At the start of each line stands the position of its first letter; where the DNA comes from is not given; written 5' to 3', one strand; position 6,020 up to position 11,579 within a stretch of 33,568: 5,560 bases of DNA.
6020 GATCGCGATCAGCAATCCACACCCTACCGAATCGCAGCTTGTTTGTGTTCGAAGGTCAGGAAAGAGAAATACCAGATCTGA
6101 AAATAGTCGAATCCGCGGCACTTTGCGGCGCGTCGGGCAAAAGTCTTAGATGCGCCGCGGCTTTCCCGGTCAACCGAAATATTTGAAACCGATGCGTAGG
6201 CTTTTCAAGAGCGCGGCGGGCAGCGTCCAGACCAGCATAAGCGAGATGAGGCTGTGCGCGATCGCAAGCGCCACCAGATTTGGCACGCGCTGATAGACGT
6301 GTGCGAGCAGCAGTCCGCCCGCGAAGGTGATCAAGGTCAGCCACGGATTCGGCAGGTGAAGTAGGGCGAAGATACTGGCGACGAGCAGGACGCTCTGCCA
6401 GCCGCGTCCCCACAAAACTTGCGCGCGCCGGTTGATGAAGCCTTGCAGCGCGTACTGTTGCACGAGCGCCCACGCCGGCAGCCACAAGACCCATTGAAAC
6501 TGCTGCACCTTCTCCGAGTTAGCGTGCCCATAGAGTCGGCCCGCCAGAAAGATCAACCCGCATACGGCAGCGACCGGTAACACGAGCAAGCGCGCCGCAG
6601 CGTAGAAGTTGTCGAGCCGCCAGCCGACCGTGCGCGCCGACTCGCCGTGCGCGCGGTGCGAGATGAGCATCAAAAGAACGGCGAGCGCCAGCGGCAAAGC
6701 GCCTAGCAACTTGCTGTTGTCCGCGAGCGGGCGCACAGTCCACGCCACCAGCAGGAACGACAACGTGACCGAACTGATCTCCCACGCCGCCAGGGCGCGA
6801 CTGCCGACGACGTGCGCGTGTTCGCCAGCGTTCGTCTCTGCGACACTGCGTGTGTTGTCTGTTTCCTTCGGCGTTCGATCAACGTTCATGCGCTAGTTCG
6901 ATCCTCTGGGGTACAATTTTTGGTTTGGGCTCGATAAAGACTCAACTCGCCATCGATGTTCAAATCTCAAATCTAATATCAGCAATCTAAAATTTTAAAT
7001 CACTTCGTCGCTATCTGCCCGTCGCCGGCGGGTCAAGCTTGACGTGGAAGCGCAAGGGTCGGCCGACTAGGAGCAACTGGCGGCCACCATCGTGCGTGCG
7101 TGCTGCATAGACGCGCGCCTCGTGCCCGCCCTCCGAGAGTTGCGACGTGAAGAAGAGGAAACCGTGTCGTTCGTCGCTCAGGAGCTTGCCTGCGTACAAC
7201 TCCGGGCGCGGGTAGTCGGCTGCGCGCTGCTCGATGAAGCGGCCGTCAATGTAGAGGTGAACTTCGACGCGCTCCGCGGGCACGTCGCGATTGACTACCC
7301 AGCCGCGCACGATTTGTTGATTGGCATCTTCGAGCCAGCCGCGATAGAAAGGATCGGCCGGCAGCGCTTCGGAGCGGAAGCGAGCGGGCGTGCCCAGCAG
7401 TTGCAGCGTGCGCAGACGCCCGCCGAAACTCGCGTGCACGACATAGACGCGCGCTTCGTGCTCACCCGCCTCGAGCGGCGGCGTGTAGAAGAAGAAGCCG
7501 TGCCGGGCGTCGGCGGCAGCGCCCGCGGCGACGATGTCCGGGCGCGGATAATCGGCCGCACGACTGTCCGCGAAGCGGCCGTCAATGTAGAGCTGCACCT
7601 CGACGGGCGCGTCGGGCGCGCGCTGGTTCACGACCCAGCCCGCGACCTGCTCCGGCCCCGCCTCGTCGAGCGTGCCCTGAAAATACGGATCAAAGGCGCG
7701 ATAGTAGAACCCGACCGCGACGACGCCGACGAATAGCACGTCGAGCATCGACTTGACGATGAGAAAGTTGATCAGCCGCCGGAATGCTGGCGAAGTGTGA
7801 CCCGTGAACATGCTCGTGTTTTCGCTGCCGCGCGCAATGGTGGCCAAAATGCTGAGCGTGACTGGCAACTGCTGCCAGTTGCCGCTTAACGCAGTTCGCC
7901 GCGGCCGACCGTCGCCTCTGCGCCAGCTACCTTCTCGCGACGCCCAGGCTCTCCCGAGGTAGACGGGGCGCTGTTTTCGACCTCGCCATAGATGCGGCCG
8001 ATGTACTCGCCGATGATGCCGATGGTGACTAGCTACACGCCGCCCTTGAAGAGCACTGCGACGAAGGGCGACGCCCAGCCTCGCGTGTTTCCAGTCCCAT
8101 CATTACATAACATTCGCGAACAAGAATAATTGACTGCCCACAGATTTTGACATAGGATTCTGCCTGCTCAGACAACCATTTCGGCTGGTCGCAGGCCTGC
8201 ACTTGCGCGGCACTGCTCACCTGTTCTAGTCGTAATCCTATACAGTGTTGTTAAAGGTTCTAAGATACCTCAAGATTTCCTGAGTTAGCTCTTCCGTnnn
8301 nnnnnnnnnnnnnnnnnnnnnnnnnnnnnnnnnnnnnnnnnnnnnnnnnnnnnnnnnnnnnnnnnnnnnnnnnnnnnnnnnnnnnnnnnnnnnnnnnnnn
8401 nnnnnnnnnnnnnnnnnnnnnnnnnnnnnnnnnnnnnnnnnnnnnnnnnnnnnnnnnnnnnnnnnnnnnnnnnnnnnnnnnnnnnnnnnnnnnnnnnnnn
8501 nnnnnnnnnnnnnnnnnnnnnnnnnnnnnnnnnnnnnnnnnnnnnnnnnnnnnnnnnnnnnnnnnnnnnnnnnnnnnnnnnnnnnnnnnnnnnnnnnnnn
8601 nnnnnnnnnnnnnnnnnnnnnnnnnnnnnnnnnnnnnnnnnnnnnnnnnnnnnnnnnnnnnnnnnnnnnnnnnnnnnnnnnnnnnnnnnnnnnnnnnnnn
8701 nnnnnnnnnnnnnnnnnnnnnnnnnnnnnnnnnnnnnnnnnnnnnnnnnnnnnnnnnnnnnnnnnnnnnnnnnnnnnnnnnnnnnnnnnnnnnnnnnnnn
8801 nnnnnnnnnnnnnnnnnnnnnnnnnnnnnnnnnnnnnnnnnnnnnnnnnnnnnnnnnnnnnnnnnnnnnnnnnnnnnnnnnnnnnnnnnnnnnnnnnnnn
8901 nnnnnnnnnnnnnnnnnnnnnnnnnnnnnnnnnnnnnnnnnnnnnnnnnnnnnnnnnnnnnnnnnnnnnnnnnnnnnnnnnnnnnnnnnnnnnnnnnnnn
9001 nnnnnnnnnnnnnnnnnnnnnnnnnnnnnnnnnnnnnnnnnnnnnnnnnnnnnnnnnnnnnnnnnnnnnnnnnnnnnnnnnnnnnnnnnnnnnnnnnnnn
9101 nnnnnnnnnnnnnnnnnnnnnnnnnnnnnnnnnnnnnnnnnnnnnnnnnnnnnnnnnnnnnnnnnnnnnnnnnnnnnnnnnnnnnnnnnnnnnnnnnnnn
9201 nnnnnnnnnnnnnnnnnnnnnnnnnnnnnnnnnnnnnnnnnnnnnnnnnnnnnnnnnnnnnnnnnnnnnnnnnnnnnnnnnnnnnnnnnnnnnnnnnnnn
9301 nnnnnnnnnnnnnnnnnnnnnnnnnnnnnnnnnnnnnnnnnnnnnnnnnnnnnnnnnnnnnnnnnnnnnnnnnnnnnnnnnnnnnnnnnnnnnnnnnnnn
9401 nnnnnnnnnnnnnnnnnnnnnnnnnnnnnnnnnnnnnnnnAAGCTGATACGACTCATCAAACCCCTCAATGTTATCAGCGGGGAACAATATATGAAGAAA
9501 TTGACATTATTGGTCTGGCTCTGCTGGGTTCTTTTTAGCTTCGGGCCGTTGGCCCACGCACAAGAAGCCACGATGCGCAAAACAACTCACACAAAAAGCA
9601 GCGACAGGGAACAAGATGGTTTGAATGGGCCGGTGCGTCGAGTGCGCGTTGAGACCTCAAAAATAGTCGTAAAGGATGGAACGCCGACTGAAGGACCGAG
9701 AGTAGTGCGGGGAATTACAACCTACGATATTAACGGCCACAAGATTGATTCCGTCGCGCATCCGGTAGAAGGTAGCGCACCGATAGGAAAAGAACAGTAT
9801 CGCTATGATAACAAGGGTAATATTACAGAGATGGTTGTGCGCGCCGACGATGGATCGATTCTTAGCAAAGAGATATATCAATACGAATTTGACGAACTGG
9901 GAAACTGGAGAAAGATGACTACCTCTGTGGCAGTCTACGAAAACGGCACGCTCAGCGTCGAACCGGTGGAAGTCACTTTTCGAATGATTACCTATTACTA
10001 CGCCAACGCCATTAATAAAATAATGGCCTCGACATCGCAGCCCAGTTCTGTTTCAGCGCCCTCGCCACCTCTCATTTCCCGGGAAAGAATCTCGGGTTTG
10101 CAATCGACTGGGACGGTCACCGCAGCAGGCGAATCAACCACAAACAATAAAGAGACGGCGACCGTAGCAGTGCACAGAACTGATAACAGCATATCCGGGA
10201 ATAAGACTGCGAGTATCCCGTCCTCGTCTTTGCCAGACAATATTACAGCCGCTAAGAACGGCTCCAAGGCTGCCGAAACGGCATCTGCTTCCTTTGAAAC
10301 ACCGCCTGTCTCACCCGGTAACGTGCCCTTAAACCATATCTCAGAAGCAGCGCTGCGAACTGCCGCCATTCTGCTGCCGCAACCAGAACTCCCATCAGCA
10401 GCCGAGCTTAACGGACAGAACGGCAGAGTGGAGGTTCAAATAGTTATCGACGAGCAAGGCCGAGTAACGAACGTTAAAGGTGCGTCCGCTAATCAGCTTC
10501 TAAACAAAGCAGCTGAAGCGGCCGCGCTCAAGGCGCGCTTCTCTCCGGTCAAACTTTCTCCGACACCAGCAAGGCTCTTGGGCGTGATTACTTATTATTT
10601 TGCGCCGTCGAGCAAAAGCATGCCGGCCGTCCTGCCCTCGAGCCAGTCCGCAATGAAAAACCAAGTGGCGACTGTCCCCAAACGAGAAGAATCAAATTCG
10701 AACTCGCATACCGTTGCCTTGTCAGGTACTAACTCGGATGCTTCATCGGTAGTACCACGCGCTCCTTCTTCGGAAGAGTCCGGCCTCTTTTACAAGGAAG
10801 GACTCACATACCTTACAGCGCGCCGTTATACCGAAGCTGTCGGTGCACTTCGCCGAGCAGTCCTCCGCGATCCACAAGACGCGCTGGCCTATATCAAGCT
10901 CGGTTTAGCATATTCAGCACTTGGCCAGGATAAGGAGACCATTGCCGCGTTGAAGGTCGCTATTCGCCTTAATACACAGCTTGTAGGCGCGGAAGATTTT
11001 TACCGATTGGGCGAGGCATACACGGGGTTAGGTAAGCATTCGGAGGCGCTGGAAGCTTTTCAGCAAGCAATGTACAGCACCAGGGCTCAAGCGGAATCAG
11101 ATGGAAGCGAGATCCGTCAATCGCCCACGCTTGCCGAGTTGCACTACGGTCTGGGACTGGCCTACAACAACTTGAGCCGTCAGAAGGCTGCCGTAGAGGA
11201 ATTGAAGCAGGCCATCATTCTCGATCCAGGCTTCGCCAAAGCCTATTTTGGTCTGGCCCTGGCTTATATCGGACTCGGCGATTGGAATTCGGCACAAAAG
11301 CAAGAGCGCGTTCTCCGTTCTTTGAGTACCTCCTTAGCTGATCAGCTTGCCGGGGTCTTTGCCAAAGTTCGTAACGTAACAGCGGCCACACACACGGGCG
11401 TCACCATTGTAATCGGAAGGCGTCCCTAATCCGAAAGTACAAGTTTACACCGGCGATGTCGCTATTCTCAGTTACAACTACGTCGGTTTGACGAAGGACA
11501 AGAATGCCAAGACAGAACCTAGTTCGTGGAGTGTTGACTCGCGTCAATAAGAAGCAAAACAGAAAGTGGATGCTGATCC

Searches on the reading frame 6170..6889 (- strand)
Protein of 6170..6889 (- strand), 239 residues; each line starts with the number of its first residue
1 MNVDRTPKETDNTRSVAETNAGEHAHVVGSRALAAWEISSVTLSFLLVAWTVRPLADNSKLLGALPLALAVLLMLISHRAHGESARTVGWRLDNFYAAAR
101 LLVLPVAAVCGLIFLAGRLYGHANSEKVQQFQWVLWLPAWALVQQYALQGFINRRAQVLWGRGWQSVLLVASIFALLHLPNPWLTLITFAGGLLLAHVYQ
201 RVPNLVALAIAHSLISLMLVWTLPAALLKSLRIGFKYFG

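Call 43: search_protein_families(library=pfam, proteins=[window:6170-6889:-], max_evalue=0.001)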
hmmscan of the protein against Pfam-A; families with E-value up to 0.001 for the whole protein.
window:6170-6889:- (239 aa): 1 family
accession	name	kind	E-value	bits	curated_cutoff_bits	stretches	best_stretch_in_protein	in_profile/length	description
PF02517.21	Rce1-like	-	3.5e-07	30.8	22.4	1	139-218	14-93/93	Type II CAAX prenyl endopeptidase Rce1-like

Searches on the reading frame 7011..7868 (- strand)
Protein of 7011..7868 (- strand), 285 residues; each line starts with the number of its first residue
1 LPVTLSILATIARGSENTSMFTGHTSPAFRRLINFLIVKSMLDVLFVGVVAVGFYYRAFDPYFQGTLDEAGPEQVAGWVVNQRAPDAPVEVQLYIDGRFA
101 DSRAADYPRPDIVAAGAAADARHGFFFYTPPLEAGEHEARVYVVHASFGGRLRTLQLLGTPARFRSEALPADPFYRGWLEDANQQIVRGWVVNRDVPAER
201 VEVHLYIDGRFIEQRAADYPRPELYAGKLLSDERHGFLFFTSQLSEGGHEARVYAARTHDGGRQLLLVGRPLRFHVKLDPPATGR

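Call 43: search_protein_families(library=pfam, proteins=[window:7011-7868:-], max_evalue=0.001)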
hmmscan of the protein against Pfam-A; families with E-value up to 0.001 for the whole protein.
window:7011-7868:- (285 aa): 0 families

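Call 67: search_protein_families(library=pfam, proteins=[window:7011-7868:-], max_evalue=1)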
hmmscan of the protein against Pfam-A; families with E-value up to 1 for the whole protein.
window:7011-7868:- (285 aa): 1 family
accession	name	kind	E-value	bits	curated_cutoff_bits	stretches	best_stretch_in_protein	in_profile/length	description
PF19520.5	Dpp_8_9_N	-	0.21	12.1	27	0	225-256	63-94/154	Dipeptidyl peptidase 8 and 9 N-terminal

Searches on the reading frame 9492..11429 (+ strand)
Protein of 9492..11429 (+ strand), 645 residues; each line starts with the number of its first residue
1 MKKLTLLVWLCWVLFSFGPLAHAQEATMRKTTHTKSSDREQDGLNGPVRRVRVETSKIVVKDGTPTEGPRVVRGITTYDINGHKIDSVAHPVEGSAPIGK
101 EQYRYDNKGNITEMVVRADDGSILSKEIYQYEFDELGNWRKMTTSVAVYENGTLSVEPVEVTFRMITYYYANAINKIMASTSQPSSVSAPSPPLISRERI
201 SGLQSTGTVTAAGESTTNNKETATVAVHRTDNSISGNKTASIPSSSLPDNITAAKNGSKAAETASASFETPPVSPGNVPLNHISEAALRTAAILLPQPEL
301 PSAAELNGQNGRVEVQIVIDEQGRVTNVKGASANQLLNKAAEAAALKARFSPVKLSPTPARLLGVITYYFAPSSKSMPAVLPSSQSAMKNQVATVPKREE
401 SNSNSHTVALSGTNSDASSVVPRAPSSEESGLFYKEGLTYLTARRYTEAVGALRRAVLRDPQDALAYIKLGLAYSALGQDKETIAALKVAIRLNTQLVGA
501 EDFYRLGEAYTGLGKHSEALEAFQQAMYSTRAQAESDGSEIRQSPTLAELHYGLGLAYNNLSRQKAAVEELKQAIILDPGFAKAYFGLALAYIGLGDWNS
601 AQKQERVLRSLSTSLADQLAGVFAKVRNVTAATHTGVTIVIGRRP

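Call 43: search_protein_families(library=pfam, proteins=[window:9492-11429:+], max_evalue=0.001)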
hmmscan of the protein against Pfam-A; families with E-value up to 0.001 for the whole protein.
window:9492-11429:+ (645 aa): 16 families
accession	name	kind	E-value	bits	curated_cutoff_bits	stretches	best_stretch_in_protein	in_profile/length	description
PF00515.34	TPR_1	-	3.1e-16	58.9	27.8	1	503-526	4-27/34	Tetratricopeptide repeat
PF13414.12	TPR_11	-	1.3e-15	57.2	26.8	2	564-596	10-42/42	TPR repeat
PF07719.23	TPR_2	-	5.7e-15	54.6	27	0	500-526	1-27/34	Tetratricopeptide repeat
PF13181.12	TPR_8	-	6.7e-15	54.4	25.7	0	504-528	5-29/34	Tetratricopeptide repeat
PF13431.12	TPR_17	-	1.5e-12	47.2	24.4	1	571-602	2-33/34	Tetratricopeptide repeat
PF03544.19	TonB_C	-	9.1e-11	42.5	24.6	1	296-356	1-63/79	Gram-negative bacterial TonB protein C-terminal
PF13174.12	TPR_6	-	6.7e-09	36.3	26.3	0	503-525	3-25/33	Tetratricopeptide repeat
PF13428.12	TPR_14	-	5.9e-08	33.1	23.5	0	437-471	8-42/44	Tetratricopeptide repeat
PF13432.12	TPR_16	-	7.2e-08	33.2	32.7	1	434-493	1-60/65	Tetratricopeptide repeat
PF14559.12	TPR_19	-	1.2e-07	32.4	25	1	566-603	9-46/68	Tetratricopeptide repeat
PF13424.12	TPR_12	-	1.1e-06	29.1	30.1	0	464-527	3-72/77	Tetratricopeptide repeat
PF13176.12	TPR_7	-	2.8e-05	24.3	27.9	0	504-531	3-29/36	Tetratricopeptide repeat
PF13374.12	TPR_10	-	4.1e-05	23.9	27.5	0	506-531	8-33/42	Tetratricopeptide repeat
PF12895.13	ANAPC3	-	0.00019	22.1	27.2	0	444-525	3-81/82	Anaphase-promoting complex, cyclosome, subunit 3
PF23914.1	TPR_CcmH_CycH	-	0.00049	20.4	42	0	452-496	38-82/158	Cytochrome c-type biogenesis protein H TPR domain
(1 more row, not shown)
